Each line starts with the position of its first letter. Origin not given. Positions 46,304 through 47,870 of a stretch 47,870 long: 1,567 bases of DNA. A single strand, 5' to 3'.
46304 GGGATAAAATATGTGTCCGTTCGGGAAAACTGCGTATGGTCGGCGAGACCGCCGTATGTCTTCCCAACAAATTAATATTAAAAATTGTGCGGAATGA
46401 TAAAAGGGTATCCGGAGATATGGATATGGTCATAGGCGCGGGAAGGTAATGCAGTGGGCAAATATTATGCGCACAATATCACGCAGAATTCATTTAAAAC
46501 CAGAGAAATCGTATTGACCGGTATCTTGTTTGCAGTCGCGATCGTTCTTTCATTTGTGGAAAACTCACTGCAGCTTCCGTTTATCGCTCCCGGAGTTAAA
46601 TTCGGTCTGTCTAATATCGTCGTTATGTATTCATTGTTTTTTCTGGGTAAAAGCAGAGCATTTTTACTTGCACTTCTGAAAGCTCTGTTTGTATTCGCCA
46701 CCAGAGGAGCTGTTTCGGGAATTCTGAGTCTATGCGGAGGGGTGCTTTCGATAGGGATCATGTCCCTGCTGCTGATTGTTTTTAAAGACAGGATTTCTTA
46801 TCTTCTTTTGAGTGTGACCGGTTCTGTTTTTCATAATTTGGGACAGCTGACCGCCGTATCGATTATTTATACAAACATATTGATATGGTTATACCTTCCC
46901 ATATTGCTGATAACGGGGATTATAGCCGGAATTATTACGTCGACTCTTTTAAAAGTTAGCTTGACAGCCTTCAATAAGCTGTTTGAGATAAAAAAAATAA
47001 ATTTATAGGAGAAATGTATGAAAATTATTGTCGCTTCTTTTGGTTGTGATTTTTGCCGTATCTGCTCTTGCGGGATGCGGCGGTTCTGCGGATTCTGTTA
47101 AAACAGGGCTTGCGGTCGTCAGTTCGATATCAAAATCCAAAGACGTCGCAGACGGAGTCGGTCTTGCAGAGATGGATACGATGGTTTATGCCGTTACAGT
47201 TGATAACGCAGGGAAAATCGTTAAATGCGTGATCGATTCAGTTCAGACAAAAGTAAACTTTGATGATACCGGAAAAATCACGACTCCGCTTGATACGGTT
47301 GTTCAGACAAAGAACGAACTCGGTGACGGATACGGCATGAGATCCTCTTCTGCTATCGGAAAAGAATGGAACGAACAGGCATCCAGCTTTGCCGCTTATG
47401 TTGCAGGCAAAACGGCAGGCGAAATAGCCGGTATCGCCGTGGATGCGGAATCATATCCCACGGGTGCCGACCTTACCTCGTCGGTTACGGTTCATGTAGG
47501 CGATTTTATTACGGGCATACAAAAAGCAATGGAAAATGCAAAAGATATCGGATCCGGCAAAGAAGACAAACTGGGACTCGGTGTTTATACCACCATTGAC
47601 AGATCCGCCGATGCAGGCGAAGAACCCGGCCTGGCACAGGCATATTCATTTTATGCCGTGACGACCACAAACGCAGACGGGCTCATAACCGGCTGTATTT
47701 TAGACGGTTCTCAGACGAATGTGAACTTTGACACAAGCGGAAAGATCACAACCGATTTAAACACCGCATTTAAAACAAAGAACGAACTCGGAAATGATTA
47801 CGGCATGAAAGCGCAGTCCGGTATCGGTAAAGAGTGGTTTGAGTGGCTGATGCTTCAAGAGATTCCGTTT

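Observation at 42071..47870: Six-gene operon resembling a rearranged flavin-based extracellular electron transfer (EET) module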

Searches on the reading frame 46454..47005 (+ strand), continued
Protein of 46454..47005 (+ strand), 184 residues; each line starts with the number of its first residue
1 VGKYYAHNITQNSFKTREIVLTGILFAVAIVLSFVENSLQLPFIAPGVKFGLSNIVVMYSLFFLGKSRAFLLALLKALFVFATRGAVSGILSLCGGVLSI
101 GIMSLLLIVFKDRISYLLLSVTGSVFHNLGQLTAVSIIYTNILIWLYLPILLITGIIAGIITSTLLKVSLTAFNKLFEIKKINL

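Call 82: search_solved_structures(query=A5, max_evalue=1e-10, show_alignments=5)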
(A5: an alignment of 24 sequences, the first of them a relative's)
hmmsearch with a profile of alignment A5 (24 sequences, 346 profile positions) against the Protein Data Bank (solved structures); distinct sequences matched with E-value up to 1e-10: 13.
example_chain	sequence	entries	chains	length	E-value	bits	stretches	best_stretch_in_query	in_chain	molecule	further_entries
4xdt_A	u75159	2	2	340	9.5e-53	182.8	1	72-342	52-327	FAD:protein FMN transferase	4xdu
4ifu_A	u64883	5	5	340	6.4e-52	180.1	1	80-342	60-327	FAD:protein FMN transferase | Thiamine biosynthesis lipoprotein ApbE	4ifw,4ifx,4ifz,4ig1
7mgt_A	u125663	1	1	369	7.2e-52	179.9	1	80-342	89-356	FAD:protein FMN transferase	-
4xdr_A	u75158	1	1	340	9.8e-51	176.2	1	80-342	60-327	FAD:protein FMN transferase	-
7esa_A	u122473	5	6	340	1.5e-50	175.6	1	74-339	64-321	FAD:protein FMN transferase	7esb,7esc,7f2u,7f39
1vrm_A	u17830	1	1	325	4.8e-45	157.5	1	75-345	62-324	hypothetical protein TM1553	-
4xgw_A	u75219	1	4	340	1.7e-33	119.5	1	58-343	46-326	FAD:protein FMN transferase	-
2o18_A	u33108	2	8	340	1.4e-32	116.5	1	58-343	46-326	Thiamine biosynthesis lipoprotein apbE | FAD:protein FMN transferase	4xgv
4xgx_A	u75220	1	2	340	8.5e-32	113.9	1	81-343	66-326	FAD:protein FMN transferase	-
6nxi_A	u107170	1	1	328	2e-30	109.4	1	67-344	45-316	FAD:protein FMN transferase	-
3pnd_A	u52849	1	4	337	8.9e-30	107.2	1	75-343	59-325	Thiamine biosynthesis lipoprotein ApbE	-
6nxj_A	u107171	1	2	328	8.3e-29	104.1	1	67-344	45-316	FAD:protein FMN transferase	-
5mgy_H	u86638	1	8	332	1.4e-23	86.8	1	145-334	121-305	FAD:protein FMN transferase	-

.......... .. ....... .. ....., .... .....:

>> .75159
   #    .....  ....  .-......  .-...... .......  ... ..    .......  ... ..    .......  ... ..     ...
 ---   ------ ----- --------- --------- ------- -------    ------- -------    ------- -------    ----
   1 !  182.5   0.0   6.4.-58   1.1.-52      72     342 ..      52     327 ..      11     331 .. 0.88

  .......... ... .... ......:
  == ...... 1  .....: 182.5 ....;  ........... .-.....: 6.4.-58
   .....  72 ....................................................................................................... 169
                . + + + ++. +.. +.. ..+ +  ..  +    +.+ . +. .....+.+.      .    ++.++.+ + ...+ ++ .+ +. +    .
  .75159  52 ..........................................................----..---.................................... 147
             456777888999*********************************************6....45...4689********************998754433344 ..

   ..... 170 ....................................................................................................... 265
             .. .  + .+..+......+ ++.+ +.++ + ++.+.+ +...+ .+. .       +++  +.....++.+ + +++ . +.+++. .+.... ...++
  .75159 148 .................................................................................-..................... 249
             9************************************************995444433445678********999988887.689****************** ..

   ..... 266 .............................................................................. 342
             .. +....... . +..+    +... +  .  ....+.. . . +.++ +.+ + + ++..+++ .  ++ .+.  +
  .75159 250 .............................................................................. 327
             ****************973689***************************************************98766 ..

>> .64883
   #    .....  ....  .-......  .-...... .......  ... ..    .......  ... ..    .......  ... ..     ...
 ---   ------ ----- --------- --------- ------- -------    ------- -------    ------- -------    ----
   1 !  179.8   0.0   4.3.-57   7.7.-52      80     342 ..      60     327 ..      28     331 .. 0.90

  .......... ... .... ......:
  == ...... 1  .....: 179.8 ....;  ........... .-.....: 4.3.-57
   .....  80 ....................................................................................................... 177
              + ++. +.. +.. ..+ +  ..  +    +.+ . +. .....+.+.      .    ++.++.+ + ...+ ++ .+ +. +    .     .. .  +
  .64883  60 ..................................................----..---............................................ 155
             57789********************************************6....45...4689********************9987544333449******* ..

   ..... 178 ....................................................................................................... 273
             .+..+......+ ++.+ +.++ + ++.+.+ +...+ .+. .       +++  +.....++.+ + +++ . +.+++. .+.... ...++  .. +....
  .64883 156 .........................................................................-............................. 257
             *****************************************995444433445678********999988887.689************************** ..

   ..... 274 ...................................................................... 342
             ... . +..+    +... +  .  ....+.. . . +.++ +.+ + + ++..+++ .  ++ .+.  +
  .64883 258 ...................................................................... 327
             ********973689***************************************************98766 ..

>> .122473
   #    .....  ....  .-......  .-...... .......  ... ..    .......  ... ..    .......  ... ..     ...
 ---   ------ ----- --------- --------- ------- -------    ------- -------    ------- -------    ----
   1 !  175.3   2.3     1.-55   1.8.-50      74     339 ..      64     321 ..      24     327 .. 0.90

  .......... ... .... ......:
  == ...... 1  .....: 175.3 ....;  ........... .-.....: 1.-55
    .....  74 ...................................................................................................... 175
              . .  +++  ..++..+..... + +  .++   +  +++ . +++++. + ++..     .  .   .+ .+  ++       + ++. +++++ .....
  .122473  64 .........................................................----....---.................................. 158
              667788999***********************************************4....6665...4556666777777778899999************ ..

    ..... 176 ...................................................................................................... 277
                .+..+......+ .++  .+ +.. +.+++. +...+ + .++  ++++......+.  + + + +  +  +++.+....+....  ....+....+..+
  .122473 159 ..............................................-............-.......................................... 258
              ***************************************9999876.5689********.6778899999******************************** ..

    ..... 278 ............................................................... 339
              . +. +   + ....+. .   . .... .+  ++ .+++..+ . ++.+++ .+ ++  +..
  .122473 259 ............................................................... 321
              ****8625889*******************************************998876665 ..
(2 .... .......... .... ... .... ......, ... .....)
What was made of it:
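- On FLEET/EET locus (Listeria type): The family profile scores 175.6 bits, E 1.5e-50, against Listeria FmnB, PDB 7esa (call 82).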

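Call 101: list_cluster_members(proteins=[P0121, P0133, P0124, P0141, P0135])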
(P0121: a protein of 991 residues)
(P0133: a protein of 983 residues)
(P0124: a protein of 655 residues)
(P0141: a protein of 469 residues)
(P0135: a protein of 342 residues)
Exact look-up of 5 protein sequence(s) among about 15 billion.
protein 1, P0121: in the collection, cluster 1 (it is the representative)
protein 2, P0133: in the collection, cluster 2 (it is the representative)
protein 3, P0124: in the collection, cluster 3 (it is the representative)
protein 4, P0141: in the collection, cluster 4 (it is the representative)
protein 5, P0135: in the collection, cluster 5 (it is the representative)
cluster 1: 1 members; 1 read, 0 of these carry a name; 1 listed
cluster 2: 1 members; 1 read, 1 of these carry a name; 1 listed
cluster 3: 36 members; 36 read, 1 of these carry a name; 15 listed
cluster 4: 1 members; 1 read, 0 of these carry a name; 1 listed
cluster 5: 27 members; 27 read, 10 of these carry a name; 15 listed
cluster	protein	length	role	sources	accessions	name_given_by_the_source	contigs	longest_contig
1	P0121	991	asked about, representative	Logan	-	-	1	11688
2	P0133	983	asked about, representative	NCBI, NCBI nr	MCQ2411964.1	MAG: hypothetical protein MJ057_03315 [Sphaerochaetaceae bacterium] | hypothetical protein [Sphaerochaetaceae bacterium]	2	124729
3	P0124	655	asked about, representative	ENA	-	-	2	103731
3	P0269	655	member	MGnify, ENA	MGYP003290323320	FL=1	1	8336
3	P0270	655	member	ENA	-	-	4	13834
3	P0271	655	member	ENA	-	-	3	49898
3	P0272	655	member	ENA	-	-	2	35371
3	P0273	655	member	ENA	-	-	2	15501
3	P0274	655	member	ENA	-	-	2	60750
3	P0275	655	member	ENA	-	-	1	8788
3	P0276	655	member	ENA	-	-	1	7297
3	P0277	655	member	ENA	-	-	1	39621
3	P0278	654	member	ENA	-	-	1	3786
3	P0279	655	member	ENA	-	-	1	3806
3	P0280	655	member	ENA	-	-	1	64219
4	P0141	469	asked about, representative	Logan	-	-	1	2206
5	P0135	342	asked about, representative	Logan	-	-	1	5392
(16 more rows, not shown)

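Call 107: find_encoding_contigs(protein=P0031, flank=8000, max_places=2)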
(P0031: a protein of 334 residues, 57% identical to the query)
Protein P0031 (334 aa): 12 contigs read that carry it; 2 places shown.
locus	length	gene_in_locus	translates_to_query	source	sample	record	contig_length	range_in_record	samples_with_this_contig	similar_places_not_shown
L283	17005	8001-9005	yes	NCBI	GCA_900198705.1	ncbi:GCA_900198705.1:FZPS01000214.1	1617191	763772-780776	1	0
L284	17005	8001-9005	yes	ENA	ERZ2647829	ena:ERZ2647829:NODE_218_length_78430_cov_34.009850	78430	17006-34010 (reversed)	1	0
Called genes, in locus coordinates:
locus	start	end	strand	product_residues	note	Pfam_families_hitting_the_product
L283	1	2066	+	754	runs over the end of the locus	PF00317:Ribonuc_red_lgN, PF02867:Ribonuc_red_lgC, PF12637:TSCPD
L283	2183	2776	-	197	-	PF00583:Acetyltransf_1, PF13673:Acetyltransf_10 (weak), PF13508:Acetyltransf_7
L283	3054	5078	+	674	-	PF00070:Pyr_redox (faint), PF01266:DAO (faint), PF07992:Pyr_redox_2, PF13454:NAD_binding_9 (faint)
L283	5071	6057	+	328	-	PF00348:polyprenyl_synt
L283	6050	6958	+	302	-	PF01040:UbiA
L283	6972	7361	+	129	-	PF07009:NusG_II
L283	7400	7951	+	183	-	PF07456:Hpre_diP_synt_I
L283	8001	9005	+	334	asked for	-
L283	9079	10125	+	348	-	PF02424:ApbE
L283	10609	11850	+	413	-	PF00817:IMS, PF21999:IMS_HHH_1 (weak), PF11799:IMS_C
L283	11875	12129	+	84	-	-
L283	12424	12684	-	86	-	-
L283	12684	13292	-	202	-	PF00872:Transposase_mut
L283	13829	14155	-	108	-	PF00589:Phage_integrase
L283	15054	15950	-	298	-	PF19293:CdaA_N, PF02457:DAC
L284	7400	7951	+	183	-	PF07456:Hpre_diP_synt_I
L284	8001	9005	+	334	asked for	-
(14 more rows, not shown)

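Call 108: find_encoding_contigs(protein=P0133, flank=8000, max_places=2)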
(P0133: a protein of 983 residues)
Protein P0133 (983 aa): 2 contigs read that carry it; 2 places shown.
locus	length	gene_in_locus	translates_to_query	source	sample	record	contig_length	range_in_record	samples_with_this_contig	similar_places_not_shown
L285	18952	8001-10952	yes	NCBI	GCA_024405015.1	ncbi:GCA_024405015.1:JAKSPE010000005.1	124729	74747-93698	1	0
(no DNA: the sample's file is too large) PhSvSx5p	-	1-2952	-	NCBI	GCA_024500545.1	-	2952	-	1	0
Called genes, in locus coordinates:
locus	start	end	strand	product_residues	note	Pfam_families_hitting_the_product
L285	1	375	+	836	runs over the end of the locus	PF00403:HMA, PF00122:E1-E2_ATPase, PF00702:Hydrolase, PF00403:HMA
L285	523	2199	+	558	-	PF00501:AMP-binding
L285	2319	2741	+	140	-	PF12953:DUF3842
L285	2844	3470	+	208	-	PF02463:SMC_N (faint), PF00005:ABC_tran, PF13304:AAA_21 (faint)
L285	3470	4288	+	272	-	PF00950:ABC-3, PF01032:FecCD (weak)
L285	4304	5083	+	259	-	-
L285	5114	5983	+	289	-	PF01263:Aldose_epim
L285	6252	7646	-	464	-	PF01235:Na_Ala_symp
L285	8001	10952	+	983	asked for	PF04558:tRNA_synt_1c_R1 (faint)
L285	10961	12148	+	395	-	PF02424:ApbE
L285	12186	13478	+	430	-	PF13375:RnfC_N, PF01512:Complex1_51K, PF13187:Fer4_9 (faint), PF10531:SLBB, PF13237:Fer4_10, PF12838:Fer4_7 (weak)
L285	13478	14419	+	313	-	PF03116:NQR2_RnfD_RnfE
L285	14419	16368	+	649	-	PF04205:FMN_bind (weak)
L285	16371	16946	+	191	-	PF02508:Rnf-Nqr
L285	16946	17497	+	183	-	PF02508:Rnf-Nqr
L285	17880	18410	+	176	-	PF07456:Hpre_diP_synt_I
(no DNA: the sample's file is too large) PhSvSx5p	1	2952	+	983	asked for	PF04558:tRNA_synt_1c_R1 (faint)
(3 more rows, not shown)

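Call 109: find_encoding_contigs(protein=P0124, flank=8000, max_places=2)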
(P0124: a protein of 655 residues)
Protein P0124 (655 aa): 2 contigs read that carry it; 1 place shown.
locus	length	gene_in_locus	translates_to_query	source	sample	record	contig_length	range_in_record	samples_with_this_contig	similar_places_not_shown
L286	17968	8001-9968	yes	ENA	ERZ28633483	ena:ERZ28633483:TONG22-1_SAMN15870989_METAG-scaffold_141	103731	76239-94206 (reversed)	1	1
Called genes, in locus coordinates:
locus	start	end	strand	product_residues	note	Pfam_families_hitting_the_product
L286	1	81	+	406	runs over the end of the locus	PF00579:tRNA-synt_1b, PF22421:SYY_C-terminal, PF01479:S4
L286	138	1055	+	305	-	PF00781:DAGK_cat, PF19279:YegS_C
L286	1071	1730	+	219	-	PF00702:Hydrolase, PF08282:Hydrolase_3 (faint), PF12710:HAD, PF13419:HAD_2, PF13242:Hydrolase_like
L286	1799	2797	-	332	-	PF00356:LacI, PF00532:Peripla_BP_1, PF13407:Peripla_BP_4, PF13377:Peripla_BP_3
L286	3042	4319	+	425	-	PF10509:GalKase_gal_bdg, PF00288:GHMP_kinases_N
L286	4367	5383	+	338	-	PF00106:adh_short, PF01073:3Beta_HSD, PF01370:Epimerase, PF02719:Polysacc_synt_2, PF04321:RmlD_sub_bind, PF08659:KR, PF13460:NAD_binding_10, PF16363:GDP_Man_Dehyd, +1 more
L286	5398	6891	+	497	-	PF01087:GalP_UDP_transf, PF02744:GalP_UDP_tr_C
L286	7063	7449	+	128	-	PF07009:NusG_II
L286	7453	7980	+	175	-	PF07456:Hpre_diP_synt_I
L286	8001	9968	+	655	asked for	-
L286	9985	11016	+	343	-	PF02424:ApbE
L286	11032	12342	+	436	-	PF13375:RnfC_N, PF01512:Complex1_51K, PF10531:SLBB, PF12838:Fer4_7, PF13183:Fer4_8 (faint), PF13237:Fer4_10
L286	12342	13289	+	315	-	PF03116:NQR2_RnfD_RnfE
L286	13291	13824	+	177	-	PF04205:FMN_bind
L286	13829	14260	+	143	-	-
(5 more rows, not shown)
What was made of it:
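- Closest known: Rnf-associated ApbE/EetA/EetB clusters. Same: Multi-domain g6-family proteins sit directly upstream of apbE in such clusters (calls 108, 109).
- Four- and six-domain family members again sit directly upstream of apbE, this time next to Rnf operons (calls 108, 109).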

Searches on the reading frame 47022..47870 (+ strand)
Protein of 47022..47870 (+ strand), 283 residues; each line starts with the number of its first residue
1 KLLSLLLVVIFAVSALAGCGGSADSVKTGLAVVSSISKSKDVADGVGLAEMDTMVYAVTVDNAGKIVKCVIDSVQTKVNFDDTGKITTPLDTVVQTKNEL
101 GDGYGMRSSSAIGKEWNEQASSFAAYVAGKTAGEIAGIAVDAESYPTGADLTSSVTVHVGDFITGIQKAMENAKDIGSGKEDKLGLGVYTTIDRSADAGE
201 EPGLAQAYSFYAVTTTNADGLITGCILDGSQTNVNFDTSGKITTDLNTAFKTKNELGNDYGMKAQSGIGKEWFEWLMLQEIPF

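Call 9: search_protein_families(library=pfam, proteins=[window:47022-47870:+], max_evalue=0.01)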
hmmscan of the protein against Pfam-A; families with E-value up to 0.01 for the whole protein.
window:47022-47870:+ (283 aa): 1 family
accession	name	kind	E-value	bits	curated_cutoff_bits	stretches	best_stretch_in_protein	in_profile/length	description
PF11825.13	Nuc_recep-AF1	-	0.0069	16.8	27.3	0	28-59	78-109/114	Nuclear/hormone receptor activator site AF-1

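Call 10: search_protein_families(library=ncbifam, proteins=[window:47022-47870:+], max_evalue=0.01)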
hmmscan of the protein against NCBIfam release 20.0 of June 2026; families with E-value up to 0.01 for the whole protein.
window:47022-47870:+ (283 aa): 0 families
